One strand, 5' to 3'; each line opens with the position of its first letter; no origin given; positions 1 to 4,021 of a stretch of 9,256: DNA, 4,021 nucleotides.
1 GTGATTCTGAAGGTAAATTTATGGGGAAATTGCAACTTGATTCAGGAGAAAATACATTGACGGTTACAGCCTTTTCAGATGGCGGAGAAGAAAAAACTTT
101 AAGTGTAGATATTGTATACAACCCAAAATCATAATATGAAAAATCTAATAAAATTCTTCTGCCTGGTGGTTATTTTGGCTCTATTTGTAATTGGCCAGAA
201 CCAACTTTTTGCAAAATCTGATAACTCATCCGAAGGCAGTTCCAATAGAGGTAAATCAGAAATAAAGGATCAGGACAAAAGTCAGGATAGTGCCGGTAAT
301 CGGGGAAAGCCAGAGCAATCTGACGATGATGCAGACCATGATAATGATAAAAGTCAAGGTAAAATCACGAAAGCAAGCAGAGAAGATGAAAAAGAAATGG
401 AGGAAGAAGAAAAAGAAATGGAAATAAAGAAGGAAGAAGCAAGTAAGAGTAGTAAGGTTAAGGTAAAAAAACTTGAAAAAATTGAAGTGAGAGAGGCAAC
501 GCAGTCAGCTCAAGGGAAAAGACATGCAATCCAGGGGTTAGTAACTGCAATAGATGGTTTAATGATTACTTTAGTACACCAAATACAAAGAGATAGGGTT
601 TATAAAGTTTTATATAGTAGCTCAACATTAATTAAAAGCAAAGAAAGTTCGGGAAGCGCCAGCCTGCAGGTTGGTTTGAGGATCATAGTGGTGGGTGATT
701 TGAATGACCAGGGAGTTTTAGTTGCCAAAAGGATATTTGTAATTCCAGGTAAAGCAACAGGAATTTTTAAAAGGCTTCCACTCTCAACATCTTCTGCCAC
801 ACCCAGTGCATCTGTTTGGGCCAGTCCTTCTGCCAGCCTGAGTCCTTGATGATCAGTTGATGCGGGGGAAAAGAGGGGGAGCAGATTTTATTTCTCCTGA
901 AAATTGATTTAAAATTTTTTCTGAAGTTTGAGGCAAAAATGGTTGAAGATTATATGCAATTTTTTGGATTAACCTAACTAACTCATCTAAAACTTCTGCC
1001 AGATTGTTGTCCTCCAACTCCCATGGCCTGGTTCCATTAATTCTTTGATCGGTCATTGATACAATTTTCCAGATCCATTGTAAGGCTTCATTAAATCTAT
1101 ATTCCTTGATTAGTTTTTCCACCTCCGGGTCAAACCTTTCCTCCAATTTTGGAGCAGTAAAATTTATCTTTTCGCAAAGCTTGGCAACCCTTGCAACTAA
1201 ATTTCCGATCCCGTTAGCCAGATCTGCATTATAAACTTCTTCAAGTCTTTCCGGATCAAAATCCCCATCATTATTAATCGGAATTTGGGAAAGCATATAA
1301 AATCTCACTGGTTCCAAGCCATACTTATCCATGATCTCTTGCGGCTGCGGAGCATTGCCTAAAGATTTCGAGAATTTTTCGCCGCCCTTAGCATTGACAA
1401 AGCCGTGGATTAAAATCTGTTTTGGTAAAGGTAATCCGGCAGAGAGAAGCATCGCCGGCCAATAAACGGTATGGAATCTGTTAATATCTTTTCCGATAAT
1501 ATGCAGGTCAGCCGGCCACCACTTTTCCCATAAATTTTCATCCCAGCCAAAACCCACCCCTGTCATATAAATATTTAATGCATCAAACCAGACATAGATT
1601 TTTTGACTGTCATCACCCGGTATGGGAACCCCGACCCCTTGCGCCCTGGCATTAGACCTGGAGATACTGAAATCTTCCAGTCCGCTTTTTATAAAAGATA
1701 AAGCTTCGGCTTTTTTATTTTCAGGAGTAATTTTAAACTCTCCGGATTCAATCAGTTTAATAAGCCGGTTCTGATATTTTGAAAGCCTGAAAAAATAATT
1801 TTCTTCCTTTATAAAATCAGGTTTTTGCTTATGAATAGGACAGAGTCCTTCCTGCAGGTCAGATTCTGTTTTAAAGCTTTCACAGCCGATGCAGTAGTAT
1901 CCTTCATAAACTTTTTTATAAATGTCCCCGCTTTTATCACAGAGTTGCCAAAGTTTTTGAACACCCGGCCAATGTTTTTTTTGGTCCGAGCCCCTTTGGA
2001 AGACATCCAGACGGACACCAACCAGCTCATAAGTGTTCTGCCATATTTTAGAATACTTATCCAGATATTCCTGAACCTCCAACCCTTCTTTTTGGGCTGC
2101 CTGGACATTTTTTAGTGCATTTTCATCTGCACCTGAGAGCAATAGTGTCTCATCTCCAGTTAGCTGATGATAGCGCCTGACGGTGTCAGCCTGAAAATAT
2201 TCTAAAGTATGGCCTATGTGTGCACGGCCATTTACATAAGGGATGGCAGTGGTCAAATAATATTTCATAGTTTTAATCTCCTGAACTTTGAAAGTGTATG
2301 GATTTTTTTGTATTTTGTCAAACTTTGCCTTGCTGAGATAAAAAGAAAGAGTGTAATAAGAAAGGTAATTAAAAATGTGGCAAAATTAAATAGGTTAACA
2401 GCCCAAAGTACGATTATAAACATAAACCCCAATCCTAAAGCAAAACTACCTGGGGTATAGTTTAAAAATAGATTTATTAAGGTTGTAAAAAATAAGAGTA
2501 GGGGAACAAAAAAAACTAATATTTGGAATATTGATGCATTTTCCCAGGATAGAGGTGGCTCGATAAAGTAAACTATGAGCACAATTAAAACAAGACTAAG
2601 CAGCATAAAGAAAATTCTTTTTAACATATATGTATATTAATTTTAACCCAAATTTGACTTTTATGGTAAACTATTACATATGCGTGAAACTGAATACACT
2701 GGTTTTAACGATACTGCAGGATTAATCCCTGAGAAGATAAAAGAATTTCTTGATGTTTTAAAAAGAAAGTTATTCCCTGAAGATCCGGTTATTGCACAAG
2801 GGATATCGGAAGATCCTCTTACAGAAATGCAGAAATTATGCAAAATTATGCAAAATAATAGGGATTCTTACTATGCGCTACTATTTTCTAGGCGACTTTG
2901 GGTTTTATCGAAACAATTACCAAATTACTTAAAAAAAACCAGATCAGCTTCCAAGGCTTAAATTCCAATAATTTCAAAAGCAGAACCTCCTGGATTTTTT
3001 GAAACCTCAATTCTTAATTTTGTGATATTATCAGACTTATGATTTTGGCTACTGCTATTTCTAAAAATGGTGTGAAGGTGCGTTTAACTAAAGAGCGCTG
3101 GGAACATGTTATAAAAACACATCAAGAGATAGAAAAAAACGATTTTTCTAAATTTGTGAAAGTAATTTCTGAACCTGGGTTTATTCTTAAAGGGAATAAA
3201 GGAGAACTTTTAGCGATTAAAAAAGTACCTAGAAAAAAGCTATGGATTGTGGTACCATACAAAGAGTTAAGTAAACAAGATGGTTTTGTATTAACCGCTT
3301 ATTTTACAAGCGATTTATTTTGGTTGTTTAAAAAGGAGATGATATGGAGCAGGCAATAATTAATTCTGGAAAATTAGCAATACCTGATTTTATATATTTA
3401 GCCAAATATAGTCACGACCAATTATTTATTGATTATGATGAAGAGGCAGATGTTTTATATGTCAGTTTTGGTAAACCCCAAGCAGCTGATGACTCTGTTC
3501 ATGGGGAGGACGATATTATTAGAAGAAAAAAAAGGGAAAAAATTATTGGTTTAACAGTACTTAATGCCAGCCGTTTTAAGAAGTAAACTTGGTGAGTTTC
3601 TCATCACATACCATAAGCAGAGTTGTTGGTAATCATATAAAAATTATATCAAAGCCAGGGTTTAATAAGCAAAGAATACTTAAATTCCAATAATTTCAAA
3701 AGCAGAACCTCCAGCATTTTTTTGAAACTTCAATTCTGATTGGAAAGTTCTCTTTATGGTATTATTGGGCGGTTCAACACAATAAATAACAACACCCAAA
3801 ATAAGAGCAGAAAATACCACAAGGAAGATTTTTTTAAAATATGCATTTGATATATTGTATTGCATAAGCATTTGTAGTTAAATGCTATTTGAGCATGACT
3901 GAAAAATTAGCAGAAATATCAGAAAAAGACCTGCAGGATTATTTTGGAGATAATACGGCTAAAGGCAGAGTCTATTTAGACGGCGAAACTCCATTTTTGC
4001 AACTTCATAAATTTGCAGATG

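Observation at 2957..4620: Three direct copies of the sbcC 3' end divide a 1.6-kb accessory insert into co-oriented gene cassettes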

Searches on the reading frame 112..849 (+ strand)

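Call 4: search_protein_families(library=pfam, proteins=[window:112-849:+], max_evalue=0.1)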
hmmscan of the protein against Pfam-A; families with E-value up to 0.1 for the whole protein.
window:112-849:+ (245 aa): 5 families
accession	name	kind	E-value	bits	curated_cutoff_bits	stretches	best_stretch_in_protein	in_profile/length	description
PF18914.6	DUF5666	-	3.2e-07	31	27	1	141-208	1-59/60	Domain of unknown function (DUF5666)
PF01080.22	Presenilin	-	0.025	13.8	34.3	1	41-123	234-315/408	Presenilin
PF22251.1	PFF1_TM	-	0.03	14.3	32.3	1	12-117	95-215/300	Vacuolar membrane protease, transmembrane domain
PF02724.19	CDC45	-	0.034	12.9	34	1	43-161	132-244/624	CDC45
PF06682.17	SARAF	-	0.069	13.3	30.8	0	5-97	152-240/333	SOCE-associated regulatory factor of calcium homoeostasis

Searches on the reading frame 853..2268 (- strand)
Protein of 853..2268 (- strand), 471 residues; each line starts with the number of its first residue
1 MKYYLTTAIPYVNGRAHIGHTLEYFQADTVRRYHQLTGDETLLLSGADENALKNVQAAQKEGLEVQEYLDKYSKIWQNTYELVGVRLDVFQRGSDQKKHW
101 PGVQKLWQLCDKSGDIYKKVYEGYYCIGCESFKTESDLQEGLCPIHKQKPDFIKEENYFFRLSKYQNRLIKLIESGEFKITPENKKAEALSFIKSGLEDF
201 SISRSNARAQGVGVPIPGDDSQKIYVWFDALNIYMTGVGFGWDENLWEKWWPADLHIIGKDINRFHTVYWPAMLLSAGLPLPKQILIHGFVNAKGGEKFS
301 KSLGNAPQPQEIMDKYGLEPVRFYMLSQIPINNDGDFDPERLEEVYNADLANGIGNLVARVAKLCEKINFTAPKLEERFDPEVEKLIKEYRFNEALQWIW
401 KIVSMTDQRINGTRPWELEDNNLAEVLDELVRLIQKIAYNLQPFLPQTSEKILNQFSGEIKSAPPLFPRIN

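Call 69: search_protein_families(library=pfam, max_evalue=0.001, proteins=[window:853-2268:-])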
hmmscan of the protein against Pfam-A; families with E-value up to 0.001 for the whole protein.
window:853-2268:- (471 aa): 5 families
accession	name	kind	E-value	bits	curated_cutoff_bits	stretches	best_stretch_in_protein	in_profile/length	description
PF09334.17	tRNA-synt_1g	-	1.7e-90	304.1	20.1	2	136-361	162-390/391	tRNA synthetases class I (M)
PF00133.28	tRNA-synt_1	-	1.2e-28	100.4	22.7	2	225-328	300-404/414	tRNA synthetases class I (I, L, M and V)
PF01406.26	tRNA-synt_1e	-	1.4e-08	34.9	27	0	280-344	236-298/301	tRNA synthetases class I (C) catalytic domain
PF08264.19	Anticodon_1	-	9e-06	26.1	25.1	1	382-456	14-93/148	Anticodon-binding domain of tRNA ligase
PF01921.24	tRNA-synt_1f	-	8.8e-05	22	27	0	287-345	271-328/360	tRNA synthetases class I (K)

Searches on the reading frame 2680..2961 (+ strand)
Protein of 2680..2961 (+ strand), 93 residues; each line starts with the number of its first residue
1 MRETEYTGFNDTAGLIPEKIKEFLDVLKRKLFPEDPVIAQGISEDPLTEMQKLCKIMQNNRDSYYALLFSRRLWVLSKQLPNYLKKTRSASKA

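Call 4: search_protein_families(library=pfam, proteins=[window:2680-2961:+], max_evalue=0.1)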
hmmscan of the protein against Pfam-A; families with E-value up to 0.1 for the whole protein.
window:2680-2961:+ (93 aa): 0 families

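Call 50: search_protein_families(library=padloc, max_evalue=0.01, proteins=[window:2680-2958:+])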
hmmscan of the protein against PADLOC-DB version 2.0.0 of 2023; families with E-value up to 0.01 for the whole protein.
window:2680-2958:+ (93 aa): 0 families

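Call 62: find_encoding_contigs(protein=window:2680-2961:+, flank=6000, max_places=5)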
Protein window:2680-2961:+ (93 aa): no gene with exactly this product is on record in the collection.

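Call 63: search_protein_families(library=ncbifam, max_evalue=0.01, proteins=[window:2680-2958:+])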
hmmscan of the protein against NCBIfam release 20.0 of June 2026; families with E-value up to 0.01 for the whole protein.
window:2680-2958:+ (93 aa): 0 families

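Call 64: find_homologous_proteins(query=window:2680-2958:+, max_evalue=0.01)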
Query window:2680-2958:+ (93 aa): 1 proteins with E <= 0.01 among 1 candidates.
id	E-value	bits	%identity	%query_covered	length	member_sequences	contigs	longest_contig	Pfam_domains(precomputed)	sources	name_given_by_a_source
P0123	1.5e-54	199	100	100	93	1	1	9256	-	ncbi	-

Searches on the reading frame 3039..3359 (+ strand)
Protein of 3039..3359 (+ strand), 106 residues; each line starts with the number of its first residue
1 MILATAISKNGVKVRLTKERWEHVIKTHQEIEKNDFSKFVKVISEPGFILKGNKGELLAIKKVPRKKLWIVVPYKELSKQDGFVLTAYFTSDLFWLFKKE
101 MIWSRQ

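Call 4: search_protein_families(library=pfam, proteins=[window:3039-3359:+], max_evalue=0.1)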
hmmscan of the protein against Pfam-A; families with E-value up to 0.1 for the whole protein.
window:3039-3359:+ (106 aa): 1 family
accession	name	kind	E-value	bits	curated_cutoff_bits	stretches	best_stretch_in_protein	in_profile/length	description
PF18812.6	PBECR3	-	9e-05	22.8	30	1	10-91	20-109/115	phage-Barnase-EndoU-ColicinE5/D-RelE like nuclease3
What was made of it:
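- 3039..3359 (+): Toxin-like small protein with a weak PBECR3 (BECR-fold nuclease) match. It overlaps the DUF2283 gene by 16 nt. Pfam PF18812, E=9e-5, 22.8 bits, below the cut-off of 30 (call 4).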

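Call 50: search_protein_families(library=padloc, max_evalue=0.01, proteins=[window:3039-3356:+])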
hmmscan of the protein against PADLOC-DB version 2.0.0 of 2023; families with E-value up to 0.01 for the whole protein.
window:3039-3356:+ (106 aa): 0 families

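Call 61: find_encoding_contigs(protein=window:3039-3359:+, flank=6000, max_places=5)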
Protein window:3039-3359:+ (106 aa): no gene with exactly this product is on record in the collection.

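Call 63: search_protein_families(library=ncbifam, max_evalue=0.01, proteins=[window:3039-3356:+])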
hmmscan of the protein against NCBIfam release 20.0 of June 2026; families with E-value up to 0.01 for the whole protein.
window:3039-3356:+ (106 aa): 0 families

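Call 71: search_solved_structures(query=window:3039-3356:+, max_evalue=1)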
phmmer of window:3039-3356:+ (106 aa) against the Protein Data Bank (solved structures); distinct sequences matched with E-value up to 1: 1.
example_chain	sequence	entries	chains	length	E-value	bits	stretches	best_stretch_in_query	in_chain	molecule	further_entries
9rd5_H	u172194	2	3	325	0.16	15.3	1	31-85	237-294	Core-binding (CB) domain-containing protein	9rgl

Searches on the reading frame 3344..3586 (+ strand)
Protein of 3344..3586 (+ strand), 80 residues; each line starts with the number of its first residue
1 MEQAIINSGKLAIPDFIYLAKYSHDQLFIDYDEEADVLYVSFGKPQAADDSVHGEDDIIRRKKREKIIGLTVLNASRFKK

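Call 4: search_protein_families(library=pfam, proteins=[window:3344-3586:+], max_evalue=0.1)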
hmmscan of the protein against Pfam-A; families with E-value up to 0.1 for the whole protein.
window:3344-3586:+ (80 aa): 1 family
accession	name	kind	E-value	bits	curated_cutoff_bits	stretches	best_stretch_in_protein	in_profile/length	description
PF10049.14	DUF2283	-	7.9e-10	39.2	23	1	29-76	2-49/49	Protein of unknown function (DUF2283)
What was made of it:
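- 3344..3586 (+): DUF2283 protein, the putative antitoxin partner. Pfam PF10049, 39.2 bits against a cut-off of 23 (call 4).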

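Call 50: search_protein_families(library=padloc, max_evalue=0.01, proteins=[window:3344-3583:+])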
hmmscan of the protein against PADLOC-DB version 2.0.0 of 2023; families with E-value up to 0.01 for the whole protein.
window:3344-3583:+ (80 aa): 0 families

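Call 63: search_protein_families(library=ncbifam, max_evalue=0.01, proteins=[window:3344-3583:+])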
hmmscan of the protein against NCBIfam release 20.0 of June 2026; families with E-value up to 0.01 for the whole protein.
window:3344-3583:+ (80 aa): 0 families

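Call 72: search_solved_structures(query=window:3344-3583:+, max_evalue=1)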
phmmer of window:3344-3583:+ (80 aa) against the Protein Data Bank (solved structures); distinct sequences matched with E-value up to 1: 0.

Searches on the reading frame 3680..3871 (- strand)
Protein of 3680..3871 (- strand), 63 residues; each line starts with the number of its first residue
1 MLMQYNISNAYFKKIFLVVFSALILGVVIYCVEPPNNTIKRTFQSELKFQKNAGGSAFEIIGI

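Call 4: search_protein_families(library=pfam, proteins=[window:3680-3871:-], max_evalue=0.1)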
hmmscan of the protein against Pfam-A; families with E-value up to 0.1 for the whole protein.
window:3680-3871:- (63 aa): 2 families
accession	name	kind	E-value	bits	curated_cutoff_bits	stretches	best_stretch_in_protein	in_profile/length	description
PF05545.16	FixQ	-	0.028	14.8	29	1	3-36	1-34/49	Cbb3-type cytochrome oxidase component FixQ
PF11027.13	DUF2615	-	0.093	13.2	23.4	1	3-51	42-87/104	Protein of unknown function (DUF2615)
